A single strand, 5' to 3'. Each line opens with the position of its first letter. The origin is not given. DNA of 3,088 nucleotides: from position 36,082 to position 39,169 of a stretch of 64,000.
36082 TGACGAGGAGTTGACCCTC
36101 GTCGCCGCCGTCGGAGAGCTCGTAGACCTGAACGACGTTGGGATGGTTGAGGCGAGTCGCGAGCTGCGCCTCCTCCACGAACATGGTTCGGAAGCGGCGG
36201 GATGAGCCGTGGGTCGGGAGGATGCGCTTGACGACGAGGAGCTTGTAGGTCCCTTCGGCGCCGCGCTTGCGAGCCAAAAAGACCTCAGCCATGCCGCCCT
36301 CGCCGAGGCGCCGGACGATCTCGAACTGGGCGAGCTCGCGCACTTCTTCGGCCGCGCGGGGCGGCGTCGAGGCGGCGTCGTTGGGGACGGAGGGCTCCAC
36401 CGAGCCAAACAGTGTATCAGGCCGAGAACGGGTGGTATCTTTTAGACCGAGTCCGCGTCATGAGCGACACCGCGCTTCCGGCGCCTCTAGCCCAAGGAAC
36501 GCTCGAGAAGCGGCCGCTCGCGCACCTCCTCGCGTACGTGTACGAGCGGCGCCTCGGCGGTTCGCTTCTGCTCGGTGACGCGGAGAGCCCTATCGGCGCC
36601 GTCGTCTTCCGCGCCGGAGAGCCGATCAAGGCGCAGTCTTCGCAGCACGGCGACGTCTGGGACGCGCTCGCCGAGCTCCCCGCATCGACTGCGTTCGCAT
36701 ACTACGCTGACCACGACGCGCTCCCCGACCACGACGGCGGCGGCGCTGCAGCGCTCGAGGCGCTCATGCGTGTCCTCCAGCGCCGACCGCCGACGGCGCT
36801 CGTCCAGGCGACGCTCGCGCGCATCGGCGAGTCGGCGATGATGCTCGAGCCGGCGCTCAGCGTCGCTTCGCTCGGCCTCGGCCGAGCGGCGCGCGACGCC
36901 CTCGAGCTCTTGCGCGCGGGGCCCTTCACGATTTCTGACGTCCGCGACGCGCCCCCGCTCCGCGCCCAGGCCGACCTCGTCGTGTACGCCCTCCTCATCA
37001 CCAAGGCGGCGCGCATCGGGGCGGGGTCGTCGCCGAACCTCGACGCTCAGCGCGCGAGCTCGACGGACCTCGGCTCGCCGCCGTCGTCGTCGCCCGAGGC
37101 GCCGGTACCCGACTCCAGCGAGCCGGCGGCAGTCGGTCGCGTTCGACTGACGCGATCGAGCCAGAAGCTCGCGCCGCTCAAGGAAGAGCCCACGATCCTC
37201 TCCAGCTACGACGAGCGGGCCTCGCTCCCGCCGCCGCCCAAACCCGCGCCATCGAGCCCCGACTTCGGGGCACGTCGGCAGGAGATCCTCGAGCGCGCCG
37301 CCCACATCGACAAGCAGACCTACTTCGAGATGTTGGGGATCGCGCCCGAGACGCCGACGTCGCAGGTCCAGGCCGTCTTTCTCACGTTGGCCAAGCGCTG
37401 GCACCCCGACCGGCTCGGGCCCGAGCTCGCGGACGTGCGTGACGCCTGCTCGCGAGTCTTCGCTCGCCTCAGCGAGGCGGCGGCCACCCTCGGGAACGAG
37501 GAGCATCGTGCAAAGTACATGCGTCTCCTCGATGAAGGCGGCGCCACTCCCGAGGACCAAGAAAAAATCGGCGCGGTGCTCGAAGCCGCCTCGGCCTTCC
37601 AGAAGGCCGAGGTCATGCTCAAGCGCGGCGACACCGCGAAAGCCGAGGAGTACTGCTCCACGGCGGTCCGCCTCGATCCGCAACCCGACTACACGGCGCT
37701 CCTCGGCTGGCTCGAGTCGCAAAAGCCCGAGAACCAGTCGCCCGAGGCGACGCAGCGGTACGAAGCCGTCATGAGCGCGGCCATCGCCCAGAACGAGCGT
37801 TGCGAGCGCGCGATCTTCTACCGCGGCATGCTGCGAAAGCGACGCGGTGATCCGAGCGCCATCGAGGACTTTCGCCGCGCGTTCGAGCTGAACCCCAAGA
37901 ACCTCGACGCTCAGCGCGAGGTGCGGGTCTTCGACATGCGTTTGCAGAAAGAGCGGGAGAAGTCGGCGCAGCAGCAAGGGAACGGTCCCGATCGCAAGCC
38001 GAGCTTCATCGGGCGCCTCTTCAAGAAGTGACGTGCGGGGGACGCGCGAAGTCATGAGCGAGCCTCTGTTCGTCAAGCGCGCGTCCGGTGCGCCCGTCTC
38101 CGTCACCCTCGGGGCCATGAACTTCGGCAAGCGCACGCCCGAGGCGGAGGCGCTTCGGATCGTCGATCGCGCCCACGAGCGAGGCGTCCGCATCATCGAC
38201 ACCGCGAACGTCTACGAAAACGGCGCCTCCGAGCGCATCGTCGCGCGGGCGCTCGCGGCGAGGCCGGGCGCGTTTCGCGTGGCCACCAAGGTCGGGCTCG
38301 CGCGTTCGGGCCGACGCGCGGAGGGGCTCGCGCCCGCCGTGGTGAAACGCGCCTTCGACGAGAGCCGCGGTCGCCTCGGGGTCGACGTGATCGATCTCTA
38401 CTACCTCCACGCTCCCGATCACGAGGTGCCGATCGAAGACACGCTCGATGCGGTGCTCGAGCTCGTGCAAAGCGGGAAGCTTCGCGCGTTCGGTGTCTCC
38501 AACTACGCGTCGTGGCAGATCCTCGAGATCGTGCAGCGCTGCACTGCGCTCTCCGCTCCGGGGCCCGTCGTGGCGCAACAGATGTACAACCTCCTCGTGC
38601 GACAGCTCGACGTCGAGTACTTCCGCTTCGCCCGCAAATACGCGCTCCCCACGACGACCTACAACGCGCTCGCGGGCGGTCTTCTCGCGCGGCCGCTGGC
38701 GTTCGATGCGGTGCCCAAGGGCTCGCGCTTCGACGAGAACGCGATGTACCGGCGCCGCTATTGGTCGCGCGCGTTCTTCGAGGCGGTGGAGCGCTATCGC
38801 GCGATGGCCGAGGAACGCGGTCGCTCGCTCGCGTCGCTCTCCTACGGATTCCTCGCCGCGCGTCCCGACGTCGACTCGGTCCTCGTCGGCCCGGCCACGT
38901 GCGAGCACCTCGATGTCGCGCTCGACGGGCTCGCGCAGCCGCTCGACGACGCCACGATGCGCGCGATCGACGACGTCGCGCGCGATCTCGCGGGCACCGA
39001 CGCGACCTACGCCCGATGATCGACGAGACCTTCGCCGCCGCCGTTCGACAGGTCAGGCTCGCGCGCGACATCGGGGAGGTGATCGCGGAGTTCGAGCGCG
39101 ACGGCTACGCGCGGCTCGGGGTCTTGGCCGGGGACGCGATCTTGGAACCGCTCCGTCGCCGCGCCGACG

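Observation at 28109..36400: Minus-strand operon: giant kinase/cyclase-like/STAND-NTPase/TPR protein, patatin phospholipase, membrane Ser/Thr kinase, TPR membrane protein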

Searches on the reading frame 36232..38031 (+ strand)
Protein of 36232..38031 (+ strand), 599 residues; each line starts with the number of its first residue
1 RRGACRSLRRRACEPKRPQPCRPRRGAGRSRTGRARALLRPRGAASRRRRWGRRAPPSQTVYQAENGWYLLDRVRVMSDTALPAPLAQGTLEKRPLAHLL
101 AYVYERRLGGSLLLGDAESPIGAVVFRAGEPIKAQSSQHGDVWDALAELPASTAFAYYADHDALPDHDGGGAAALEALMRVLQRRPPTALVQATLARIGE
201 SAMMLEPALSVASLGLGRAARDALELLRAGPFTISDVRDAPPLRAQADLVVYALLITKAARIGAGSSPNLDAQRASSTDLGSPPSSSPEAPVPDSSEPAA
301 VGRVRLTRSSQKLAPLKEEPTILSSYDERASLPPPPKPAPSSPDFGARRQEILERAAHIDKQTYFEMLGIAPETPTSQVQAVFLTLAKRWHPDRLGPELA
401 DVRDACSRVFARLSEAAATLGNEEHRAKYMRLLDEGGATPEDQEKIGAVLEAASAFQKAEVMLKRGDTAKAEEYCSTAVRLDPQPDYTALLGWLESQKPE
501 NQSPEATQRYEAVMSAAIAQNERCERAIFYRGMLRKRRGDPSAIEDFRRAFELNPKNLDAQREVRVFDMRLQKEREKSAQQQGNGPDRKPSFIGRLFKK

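Call 10: search_protein_families(library=pfam, proteins=[window:36232-38031:+], max_evalue=0.001)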
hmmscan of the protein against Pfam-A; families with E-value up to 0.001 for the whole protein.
window:36232-38031:+ (599 aa): 5 families
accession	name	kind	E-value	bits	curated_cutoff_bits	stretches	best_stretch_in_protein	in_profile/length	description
PF00226.36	DnaJ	-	3.9e-07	30.5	27.8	1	363-429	1-62/63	DnaJ domain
PF00515.34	TPR_1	-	5.2e-07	29.7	27.8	0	463-484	12-33/34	Tetratricopeptide repeat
PF07719.23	TPR_2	-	6e-07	29.5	27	0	455-484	4-33/34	Tetratricopeptide repeat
PF13181.12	TPR_8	-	5.8e-05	23.4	25.7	0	456-484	5-33/34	Tetratricopeptide repeat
PF14559.12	TPR_19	-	0.00021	22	25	0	456-494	29-68/68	Tetratricopeptide repeat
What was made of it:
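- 36412..38031 (+): Divergent DnaJ-TPR gene. It is a frequent neighbour but not part of the core; its likely start is the ATG at 36460. DnaJ and TPR hits (call 10).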

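Call 22: search_protein_families(library=ncbifam, proteins=[window:36412-38031:+], max_evalue=0.01)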
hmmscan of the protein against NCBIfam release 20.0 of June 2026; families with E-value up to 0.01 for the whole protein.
window:36412-38031:+ (539 aa): 11 families
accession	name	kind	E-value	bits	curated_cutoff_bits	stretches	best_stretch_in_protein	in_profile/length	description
NF037946.1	terminal_TopJ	equivalog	2.9e-06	26.1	300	1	300-371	3-68/810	terminal organelle assembly protein TopJ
NF010885.0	PRK14292.1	equivalog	3.7e-06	26.2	585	1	303-386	3-80/371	chaperone protein DnaJ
TIGR03835.1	termin_org_DnaJ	equivalog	3.8e-06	25.6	512.25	1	301-370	1-64/871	terminal organelle assembly protein TopJ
TIGR02349.1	DnaJ_bact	equivalog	6.5e-06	25.8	377.2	1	304-379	2-72/354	molecular chaperone DnaJ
NF008035.0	PRK10767.1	subfamily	2e-05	23.8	338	1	301-373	3-70/374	molecular chaperone DnaJ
TIGR02917.1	PEP_TPR_lipo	equivalog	0.0003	18.8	312.2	1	396-499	469-568/899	XrtA/PEP-CTERM system TPR-repeat protein PrsT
NF010894.0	PRK14301.1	equivalog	0.00041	19.5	548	1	300-376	2-73/373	chaperone protein DnaJ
NF010874.0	PRK14281.1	equivalog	0.00088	18.5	619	1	301-376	2-72/397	chaperone protein DnaJ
NF047507.1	TPR_BatC_Lepto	exception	0.0012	18.4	175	0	445-522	76-154/214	TPR repeat-containing protein BatC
TIGR04000.1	thiol_BshB2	equivalog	0.0028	17.3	195.25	1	82-133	98-149/217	bacillithiol biosynthesis deacetylase BshB2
NF050028.1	CldAdptActJ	equivalog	0.0032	17.9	150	1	303-371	3-71/93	cold adaptation protein ActJcold adaptation protein ActJ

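Call 72: search_protein_families(library=padloc, proteins=[window:36460-38031:+], max_evalue=0.01)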
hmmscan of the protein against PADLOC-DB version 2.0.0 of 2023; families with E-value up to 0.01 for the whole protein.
window:36460-38031:+ (523 aa): 0 families

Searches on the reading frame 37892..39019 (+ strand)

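Call 10: search_protein_families(library=pfam, proteins=[window:37892-39019:+], max_evalue=0.001)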
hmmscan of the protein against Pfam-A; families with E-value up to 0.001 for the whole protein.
window:37892-39019:+ (375 aa): 1 family
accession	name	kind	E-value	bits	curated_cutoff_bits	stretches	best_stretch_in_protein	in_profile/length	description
PF00248.27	Aldo_ket_red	-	3.4e-56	190.9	24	1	71-362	2-289/291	Aldo/keto reductase family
